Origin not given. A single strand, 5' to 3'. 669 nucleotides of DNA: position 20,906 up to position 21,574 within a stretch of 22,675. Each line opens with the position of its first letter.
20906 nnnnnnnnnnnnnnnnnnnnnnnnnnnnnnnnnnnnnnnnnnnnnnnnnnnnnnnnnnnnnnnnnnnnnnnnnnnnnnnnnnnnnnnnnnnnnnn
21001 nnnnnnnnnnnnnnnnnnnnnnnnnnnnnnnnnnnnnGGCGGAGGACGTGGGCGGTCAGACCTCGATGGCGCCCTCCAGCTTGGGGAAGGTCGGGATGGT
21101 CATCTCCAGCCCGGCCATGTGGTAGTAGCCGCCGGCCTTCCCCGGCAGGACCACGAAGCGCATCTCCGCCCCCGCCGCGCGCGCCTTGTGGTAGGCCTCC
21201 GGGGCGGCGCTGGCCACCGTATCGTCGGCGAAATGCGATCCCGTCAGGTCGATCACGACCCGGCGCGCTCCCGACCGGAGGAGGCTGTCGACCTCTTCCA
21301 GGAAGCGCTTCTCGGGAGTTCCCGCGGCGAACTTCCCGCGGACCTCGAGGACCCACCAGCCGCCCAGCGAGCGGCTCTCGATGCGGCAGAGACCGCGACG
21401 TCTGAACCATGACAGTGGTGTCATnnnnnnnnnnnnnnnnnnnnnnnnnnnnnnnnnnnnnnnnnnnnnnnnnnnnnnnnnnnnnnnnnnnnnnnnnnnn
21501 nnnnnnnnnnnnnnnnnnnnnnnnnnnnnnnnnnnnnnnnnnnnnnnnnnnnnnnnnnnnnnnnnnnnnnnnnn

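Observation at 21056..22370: Orphan partner-switching module: kinase + canonical STAS + second STAS with Asp in place of the phospho-Ser, no sigma factor nearby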

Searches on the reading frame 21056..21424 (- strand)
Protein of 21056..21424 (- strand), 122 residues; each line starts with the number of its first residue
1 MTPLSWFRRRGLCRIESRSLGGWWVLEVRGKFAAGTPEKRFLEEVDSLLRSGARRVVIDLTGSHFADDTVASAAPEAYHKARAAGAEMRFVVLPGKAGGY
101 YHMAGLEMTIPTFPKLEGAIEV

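Call 3: search_protein_families(library=pfam, proteins=[window:21056-21424:-], max_evalue=1)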
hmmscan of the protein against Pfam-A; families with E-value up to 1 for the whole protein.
window:21056-21424:- (122 aa): 2 families
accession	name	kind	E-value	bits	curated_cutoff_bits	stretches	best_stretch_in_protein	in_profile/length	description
PF01740.26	STAS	-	1.4e-07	31.7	22.6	1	21-119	8-106/106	STAS domain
PF13466.11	STAS_2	-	0.00031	21.3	29.2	1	40-95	14-68/80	STAS domain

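Call 4: search_protein_families(library=ncbifam, proteins=[window:21056-21424:-], max_evalue=1)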
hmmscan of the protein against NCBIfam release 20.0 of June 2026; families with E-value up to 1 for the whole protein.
window:21056-21424:- (122 aa): 1 family
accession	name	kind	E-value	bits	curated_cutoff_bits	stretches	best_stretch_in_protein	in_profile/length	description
TIGR00377.1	ant_ant_sig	superfamily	0.005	16.7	53.45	1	15-117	5-107/108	anti-sigma factor antagonist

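Call 6: search_solved_structures(query=window:21056-21424:-, max_evalue=10, show_alignments=5)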
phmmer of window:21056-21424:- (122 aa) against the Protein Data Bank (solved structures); distinct sequences matched with E-value up to 10: 7.
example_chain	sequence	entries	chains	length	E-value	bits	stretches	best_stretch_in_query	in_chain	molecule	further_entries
5nfk_A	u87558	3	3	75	0.058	16.7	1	51-111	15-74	YrbA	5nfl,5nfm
3oiz_A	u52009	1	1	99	0.24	14.7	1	49-92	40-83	Antisigma-factor antagonist, STAS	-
2ho4_A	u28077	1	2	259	0.39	14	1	50-92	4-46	Haloacid dehalogenase-like hydrolase domain containing 2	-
3lkl_A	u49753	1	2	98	0.46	13.8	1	28-92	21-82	Antisigma-factor antagonist STAS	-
7yxw_A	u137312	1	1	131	0.66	13.3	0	14-47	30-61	Neutrophil cytosol factor 1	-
4qtp_A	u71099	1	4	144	0.82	13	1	44-120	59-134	Anti-sigma factor antagonist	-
3hlt_A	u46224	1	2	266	0.82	13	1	54-93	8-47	HDHD2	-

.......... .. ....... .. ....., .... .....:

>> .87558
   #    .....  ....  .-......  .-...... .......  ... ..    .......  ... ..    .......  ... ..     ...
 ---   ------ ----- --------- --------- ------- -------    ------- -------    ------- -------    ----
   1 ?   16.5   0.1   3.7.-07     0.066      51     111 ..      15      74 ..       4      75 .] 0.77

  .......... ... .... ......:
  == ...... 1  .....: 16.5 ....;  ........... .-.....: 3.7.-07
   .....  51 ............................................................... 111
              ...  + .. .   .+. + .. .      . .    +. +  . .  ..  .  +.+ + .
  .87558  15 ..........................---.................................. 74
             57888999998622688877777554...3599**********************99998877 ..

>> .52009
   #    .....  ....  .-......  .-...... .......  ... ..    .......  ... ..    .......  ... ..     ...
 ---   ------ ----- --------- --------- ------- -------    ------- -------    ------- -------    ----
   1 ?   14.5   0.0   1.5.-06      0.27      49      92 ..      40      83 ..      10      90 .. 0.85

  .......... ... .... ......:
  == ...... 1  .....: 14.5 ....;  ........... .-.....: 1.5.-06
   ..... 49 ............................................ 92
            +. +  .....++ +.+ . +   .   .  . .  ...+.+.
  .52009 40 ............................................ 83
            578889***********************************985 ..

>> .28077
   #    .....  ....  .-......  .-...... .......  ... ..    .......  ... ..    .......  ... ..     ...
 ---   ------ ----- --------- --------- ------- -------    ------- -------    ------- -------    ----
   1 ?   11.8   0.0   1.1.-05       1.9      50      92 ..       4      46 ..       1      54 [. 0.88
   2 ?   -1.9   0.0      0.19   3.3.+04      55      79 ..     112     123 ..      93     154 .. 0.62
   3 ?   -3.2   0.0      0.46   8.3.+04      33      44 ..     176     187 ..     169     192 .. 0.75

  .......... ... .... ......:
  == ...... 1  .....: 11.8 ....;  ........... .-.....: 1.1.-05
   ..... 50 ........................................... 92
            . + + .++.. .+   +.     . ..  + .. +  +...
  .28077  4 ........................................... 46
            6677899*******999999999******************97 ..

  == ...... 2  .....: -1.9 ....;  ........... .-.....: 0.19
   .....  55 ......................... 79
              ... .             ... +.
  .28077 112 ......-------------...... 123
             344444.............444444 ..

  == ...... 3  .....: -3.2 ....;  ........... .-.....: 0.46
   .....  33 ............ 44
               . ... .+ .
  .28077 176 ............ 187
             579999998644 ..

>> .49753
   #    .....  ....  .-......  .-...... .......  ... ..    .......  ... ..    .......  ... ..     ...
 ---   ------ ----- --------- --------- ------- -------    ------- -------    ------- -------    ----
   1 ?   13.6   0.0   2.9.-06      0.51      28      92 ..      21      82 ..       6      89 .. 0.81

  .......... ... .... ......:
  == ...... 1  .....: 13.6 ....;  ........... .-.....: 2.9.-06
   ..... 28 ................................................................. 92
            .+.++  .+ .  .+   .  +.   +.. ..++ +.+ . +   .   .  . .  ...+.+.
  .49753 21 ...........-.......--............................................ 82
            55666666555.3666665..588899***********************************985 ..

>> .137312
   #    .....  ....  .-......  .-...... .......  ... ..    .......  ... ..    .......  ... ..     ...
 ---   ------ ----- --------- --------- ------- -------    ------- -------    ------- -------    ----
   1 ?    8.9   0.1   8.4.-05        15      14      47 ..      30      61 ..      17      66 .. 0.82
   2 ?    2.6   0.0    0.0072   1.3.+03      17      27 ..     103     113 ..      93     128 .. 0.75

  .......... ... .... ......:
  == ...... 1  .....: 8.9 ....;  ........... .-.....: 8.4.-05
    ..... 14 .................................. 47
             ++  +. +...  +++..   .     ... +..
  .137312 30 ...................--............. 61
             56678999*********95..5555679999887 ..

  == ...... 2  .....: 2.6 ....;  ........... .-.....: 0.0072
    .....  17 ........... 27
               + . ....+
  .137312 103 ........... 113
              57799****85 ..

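Call 10: find_homologous_proteins(query=window:21056-21424:-, max_evalue=0.001)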
Query window:21056-21424:- (122 aa): 79 proteins with E <= 0.001 among 208 candidates.
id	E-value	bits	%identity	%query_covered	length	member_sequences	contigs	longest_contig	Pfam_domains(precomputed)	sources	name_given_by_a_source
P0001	9.0e-76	270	100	100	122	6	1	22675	PF01740.27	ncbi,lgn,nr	ncbi:MAG: STAS domain-containing protein [Acidobacteria bacterium]|nr:STAS domain-containing protein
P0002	2.2e-55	204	78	100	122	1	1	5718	PF01740.27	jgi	jgi:hypothetical protein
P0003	2.2e-53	197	72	100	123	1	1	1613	-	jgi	jgi:hypothetical protein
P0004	4.9e-53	196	75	100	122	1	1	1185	-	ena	-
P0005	9.9e-53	195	75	100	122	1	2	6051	PF01740.27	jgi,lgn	jgi:hypothetical protein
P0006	1.0e-51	192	71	100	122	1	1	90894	-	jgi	jgi:hypothetical protein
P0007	1.8e-51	191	70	100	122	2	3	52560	PF01740.27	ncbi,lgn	-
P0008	1.9e-51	191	70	100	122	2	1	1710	-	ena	-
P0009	2.5e-51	191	73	100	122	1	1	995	-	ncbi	-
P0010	1.3e-50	188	71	100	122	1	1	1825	-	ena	-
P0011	1.3e-50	188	71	100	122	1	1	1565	-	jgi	jgi:anti-anti-sigma regulatory factor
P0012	1.4e-50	188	71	100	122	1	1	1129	-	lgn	-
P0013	1.6e-50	188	69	99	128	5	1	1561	PF01740.27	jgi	jgi:anti-anti-sigma regulatory factor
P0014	1.9e-50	188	70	100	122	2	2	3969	PF01740.27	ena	-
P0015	2.8e-50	187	70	99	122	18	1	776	-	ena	-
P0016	3.5e-50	187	86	84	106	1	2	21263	PF01740.27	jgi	jgi:anti-anti-sigma regulatory factor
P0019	7.0e-50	186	72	100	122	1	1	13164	PF01740.27,PF13466.13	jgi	jgi:anti-anti-sigma regulatory factor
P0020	1.3e-49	185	70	100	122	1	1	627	PF01740.27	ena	-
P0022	1.8e-49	185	67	100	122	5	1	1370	PF01740.27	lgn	-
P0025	4.0e-49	184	69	100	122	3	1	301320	PF13466.13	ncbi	-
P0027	4.1e-49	184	69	99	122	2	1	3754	PF01740.27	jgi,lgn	jgi:anti-anti-sigma regulatory factor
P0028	8.9e-49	182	67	99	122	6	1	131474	PF01740.27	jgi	jgi:hypothetical protein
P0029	9.0e-49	182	69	100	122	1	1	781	PF01740.27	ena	-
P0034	2.9e-48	181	66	100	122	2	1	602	PF01740.27,PF13466.13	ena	-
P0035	3.0e-48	181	70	100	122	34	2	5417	PF01740.27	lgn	-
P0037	8.1e-48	179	70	100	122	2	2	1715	PF01740.27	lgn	-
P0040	1.4e-47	179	66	100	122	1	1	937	PF01740.27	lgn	-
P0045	4.5e-47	177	64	99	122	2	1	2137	PF01740.27,PF13466.13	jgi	jgi:STAS domain-containing protein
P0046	5.0e-47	177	66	100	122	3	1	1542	PF01740.27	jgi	jgi:anti-anti-sigma regulatory factor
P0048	1.1e-46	176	64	99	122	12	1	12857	PF01740.27,PF13466.13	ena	-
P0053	2.3e-45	171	65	99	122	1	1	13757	PF01740.27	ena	-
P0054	2.5e-45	171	65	96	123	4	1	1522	PF01740.27,PF13466.13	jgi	jgi:anti-sigma B factor antagonist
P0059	5.2e-44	167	61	100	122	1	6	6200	-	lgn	-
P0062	6.0e-43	164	63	99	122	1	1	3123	PF01740.27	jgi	-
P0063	6.3e-42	160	61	100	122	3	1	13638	-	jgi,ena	-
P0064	5.4e-41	157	61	100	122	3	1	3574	PF01740.27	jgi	-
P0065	5.9e-41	157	61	100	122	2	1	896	PF01740.27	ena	-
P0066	8.8e-41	157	61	98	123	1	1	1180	PF01740.27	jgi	-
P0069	1.7e-40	156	71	84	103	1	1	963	PF01740.27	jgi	-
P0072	2.7e-40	155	71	84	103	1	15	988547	-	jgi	jgi:hypothetical protein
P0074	4.8e-40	154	60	100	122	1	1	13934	PF01740.27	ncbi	-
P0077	5.3e-37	144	61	89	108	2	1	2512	PF01740.27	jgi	jgi:anti-anti-sigma regulatory factor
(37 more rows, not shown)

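Call 13: find_encoding_contigs(protein=P0072, flank=10000, max_places=3)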
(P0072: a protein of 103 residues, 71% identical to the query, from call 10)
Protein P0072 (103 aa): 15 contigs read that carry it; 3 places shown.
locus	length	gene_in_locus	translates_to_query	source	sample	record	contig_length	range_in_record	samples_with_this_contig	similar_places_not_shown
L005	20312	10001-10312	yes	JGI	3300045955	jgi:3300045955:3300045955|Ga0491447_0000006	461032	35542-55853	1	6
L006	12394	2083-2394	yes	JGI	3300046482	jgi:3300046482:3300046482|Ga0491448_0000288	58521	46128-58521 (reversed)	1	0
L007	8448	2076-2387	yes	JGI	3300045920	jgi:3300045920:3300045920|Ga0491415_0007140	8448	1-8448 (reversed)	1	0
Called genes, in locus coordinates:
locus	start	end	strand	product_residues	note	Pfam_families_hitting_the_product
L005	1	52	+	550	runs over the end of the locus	PF01839:FG-GAP (faint), PF13517:FG-GAP_3, PF07593:UnbV_ASPIC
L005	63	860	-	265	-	PF13344:Hydrolase_6, PF00702:Hydrolase, PF13419:HAD_2 (weak), PF13242:Hydrolase_like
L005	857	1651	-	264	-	PF02463:SMC_N (faint), PF00005:ABC_tran, PF13304:AAA_21 (faint)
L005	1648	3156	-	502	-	PF00497:SBP_bac_3, PF00528:BPD_transp_1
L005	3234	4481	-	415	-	PF12704:MacB_PCD, PF02687:FtsX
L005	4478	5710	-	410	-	PF12704:MacB_PCD, PF02687:FtsX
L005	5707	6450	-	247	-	PF00005:ABC_tran, PF02463:SMC_N (faint), PF13304:AAA_21 (faint)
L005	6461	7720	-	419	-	PF25919:BSH_CusB (faint), PF25997:BSH_YhbJ (faint), PF25917:BSH_RND, PF25973:BSH_CzcB, PF25984:BSH_YknX (weak), PF25954:Beta-barrel_RND_2, PF25990:Beta-barrel_YknX, PF26002:Beta-barrel_AprE (weak), +1 more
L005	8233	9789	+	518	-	PF13541:ChlI, PF01078:Mg_chelatase, PF07728:AAA_5, PF00493:MCM (weak), PF13335:Mg_chelatase_C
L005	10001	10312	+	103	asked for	-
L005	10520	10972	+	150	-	PF13581:HATPase_c_2, PF02518:HATPase_c (weak)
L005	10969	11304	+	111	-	PF01740:STAS, PF13466:STAS_2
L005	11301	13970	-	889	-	PF01624:MutS_I, PF05188:MutS_II, PF05192:MutS_III, PF05190:MutS_IV, PF00488:MutS_V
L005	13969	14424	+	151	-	PF09685:MamF_MmsF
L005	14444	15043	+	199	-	PF09335:VTT_dom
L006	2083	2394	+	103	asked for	-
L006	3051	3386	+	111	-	PF01740:STAS, PF13466:STAS_2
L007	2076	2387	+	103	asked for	-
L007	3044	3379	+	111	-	PF01740:STAS, PF13466:STAS_2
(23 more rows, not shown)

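Call 14: find_encoding_contigs(protein=P0025, flank=10000, max_places=2)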
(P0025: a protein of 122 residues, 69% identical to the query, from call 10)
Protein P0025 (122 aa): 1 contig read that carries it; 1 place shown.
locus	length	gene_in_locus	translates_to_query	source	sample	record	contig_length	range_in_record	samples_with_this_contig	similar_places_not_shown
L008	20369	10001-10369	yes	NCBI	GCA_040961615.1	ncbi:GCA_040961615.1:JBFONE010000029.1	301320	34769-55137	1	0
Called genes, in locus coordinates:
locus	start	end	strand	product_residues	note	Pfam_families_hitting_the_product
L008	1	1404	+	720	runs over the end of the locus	PF01464:SLT, PF23577:LysM_RLK (faint), PF01476:LysM (weak), PF23473:LysM3_LYK4_5 (faint), PF01476:LysM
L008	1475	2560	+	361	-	PF14559:TPR_19, PF13432:TPR_16, PF13432:TPR_16, PF13424:TPR_12, PF13432:TPR_16, PF12895:ANAPC3, PF13414:TPR_11, PF00515:TPR_1, +34 more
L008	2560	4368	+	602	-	PF01839:FG-GAP (faint), PF13517:FG-GAP_3, PF07593:UnbV_ASPIC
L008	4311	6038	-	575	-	-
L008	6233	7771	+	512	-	PF13541:ChlI, PF00493:MCM (faint), PF01078:Mg_chelatase, PF05496:RuvB_N (faint), PF07728:AAA_5 (faint), PF13335:Mg_chelatase_C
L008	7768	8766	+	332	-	PF12796:Ank_2, PF00023:Ank (weak), PF13637:Ank_4, PF00023:Ank (weak), PF13606:Ank_3 (weak), PF13857:Ank_5 (weak), PF13637:Ank_4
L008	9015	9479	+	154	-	PF13581:HATPase_c_2, PF02518:HATPase_c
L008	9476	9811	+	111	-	PF01740:STAS, PF13466:STAS_2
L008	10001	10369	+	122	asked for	PF13466:STAS_2 (weak)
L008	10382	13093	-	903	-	PF01624:MutS_I, PF05188:MutS_II, PF05192:MutS_III, PF05190:MutS_IV, PF00488:MutS_V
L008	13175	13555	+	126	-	PF09685:MamF_MmsF (weak)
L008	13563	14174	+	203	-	PF09335:VTT_dom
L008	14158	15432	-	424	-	PF01145:Band_7, PF23914:TPR_CcmH_CycH (weak), PF07719:TPR_2 (weak), PF13424:TPR_12 (weak), PF13432:TPR_16, PF13414:TPR_11, PF13432:TPR_16 (weak), PF21033:RMD1-3 (weak), +10 more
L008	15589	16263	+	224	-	PF03548:LolA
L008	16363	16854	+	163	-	PF04461:YajQ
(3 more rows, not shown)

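Call 15: find_encoding_contigs(protein=P0028, flank=10000, max_places=2)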
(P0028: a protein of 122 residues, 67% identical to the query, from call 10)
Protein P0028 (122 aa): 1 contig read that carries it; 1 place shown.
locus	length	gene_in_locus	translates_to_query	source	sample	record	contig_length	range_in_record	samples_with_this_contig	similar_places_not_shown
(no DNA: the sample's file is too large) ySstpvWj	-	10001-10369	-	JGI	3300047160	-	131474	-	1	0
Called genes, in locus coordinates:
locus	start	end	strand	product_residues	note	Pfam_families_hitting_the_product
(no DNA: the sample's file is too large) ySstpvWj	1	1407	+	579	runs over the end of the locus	PF01839:FG-GAP (faint), PF13517:FG-GAP_3, PF07593:UnbV_ASPIC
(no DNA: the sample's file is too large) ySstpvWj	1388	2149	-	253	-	PF02463:SMC_N (faint), PF00005:ABC_tran, PF13304:AAA_21 (faint)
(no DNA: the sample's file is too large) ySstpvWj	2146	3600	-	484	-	PF00497:SBP_bac_3, PF00528:BPD_transp_1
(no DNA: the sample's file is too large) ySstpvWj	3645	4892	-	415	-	PF12704:MacB_PCD, PF02687:FtsX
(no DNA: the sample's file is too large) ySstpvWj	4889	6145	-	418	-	PF12704:MacB_PCD, PF02687:FtsX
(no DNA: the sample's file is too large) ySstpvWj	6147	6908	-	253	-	PF02463:SMC_N (faint), PF00005:ABC_tran, PF13304:AAA_21 (faint)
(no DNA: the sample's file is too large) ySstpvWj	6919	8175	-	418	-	PF25919:BSH_CusB (faint), PF25917:BSH_RND, PF25973:BSH_CzcB (weak), PF25997:BSH_YhbJ (faint), PF25984:BSH_YknX (weak), PF25954:Beta-barrel_RND_2 (weak), PF25990:Beta-barrel_YknX, PF26002:Beta-barrel_AprE (weak)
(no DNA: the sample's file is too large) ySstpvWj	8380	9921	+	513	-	PF13541:ChlI, PF01078:Mg_chelatase, PF07728:AAA_5 (weak), PF00493:MCM, PF13335:Mg_chelatase_C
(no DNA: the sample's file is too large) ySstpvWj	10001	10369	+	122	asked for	PF01740:STAS (weak)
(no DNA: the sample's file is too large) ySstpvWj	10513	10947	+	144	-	PF13581:HATPase_c_2, PF02518:HATPase_c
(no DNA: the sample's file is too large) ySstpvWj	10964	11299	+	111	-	PF01740:STAS, PF13466:STAS_2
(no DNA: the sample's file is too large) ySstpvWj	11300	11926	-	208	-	PF13505:OMP_b-brl (weak)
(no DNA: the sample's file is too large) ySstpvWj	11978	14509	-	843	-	PF01624:MutS_I, PF05188:MutS_II, PF05192:MutS_III, PF05190:MutS_IV, PF00488:MutS_V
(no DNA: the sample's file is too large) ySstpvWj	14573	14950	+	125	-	PF09685:MamF_MmsF (weak)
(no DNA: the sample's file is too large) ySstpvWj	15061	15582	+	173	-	PF09335:VTT_dom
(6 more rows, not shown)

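Call 23: predict_structure(alignment_id=A1)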
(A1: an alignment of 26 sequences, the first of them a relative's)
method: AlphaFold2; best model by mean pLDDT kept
length: 122 residues; sequences in the alignment: 26
mean_pLDDT: 83.5   pTM: 0.79
mean pLDDT of the five models: 83.5, 80.7, 80.6, 79.9, 77.5
residues with pLDDT >= 90: 57; 70-90: 40; 50-70: 23; < 50: 2
segments of 3 or more residues with pLDDT < 50: none
pLDDT, mean of each block of 10 residues (from residue 1): 56 90 92 90 95 94 83 90 94 67 64 88 72
secondary structure, 60 per line:
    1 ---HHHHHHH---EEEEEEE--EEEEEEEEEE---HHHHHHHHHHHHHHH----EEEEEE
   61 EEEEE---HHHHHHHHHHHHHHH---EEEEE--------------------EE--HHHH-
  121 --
elements in order: H4-10 E14-20 E23-32 H36-50 E55-65 H69-83 E87-91 H116-119
